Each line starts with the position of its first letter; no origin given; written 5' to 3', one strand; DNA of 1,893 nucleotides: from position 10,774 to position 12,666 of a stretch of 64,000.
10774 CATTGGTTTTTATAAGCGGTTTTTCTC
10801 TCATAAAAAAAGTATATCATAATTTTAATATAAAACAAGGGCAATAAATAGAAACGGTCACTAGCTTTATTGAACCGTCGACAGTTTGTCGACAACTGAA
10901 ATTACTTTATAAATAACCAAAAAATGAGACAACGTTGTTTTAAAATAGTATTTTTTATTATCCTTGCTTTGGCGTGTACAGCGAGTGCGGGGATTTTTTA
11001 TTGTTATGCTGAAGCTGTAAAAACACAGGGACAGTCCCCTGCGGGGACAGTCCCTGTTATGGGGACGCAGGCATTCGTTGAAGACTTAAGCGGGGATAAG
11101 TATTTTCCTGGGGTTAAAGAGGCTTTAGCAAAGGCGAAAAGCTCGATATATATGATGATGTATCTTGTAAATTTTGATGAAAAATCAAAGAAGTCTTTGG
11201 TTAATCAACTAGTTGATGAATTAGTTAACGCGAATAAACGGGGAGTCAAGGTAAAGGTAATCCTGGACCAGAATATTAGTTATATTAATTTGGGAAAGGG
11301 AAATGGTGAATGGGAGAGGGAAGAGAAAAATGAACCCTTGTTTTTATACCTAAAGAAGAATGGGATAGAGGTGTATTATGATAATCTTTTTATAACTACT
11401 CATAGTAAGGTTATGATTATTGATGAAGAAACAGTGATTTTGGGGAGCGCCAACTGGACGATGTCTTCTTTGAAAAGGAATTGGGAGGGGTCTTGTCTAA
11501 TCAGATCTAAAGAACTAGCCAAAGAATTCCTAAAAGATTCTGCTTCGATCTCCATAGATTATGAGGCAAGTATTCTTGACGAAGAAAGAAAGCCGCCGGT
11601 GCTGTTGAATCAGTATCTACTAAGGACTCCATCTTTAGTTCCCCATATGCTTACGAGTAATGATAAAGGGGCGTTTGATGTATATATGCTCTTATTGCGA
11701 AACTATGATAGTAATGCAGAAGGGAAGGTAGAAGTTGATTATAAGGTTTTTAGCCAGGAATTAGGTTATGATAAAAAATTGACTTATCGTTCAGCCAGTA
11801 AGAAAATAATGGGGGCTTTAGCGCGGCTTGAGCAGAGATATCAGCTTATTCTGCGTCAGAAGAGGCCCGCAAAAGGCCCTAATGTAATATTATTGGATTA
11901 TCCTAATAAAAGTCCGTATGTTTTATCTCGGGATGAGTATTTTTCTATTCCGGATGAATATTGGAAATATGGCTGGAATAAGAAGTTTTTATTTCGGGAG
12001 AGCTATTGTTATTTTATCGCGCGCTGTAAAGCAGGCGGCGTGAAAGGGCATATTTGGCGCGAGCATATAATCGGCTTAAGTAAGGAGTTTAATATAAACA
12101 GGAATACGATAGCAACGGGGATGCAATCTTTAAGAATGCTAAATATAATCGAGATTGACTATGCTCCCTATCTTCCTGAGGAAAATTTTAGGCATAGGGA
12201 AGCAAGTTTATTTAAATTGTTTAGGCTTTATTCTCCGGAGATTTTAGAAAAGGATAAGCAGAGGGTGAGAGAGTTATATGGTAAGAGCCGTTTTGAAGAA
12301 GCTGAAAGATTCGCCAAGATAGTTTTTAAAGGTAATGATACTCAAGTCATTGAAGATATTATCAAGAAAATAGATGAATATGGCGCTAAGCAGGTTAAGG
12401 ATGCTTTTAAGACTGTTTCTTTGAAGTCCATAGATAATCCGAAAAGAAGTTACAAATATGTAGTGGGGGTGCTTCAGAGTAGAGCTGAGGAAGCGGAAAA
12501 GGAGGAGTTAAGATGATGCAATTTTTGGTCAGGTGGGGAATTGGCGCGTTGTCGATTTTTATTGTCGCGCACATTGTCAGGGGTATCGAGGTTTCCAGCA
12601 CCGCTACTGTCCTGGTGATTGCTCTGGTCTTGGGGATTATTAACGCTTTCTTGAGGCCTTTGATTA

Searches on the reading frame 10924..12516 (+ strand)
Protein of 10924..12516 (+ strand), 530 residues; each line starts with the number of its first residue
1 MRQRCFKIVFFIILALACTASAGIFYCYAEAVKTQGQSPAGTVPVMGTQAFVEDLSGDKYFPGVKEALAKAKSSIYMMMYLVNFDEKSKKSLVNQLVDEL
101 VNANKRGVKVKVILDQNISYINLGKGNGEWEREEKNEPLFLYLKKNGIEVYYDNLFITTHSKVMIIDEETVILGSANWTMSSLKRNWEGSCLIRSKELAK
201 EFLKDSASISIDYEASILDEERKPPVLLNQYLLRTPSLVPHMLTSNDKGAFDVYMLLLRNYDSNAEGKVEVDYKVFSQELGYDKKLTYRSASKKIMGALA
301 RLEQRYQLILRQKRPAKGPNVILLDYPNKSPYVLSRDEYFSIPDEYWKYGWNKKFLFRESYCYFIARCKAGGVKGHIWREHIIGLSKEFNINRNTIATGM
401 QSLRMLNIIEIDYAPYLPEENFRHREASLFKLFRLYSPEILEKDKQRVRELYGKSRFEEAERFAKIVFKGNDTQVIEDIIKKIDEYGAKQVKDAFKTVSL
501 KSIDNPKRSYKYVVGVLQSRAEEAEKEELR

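Call 55: search_protein_families(library=pfam, proteins=[window:10924-12516:+])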
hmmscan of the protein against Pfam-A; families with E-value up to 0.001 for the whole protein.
window:10924-12516:+ (530 aa): 2 families
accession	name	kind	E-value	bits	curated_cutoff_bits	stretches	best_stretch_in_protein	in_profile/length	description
PF13091.12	PLDc_2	-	5.6e-26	91.4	27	1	65-204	2-126/132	PLD-like domain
PF00614.28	PLDc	-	7.4e-07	29.4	21.9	1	157-182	3-28/28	Phospholipase D Active site motif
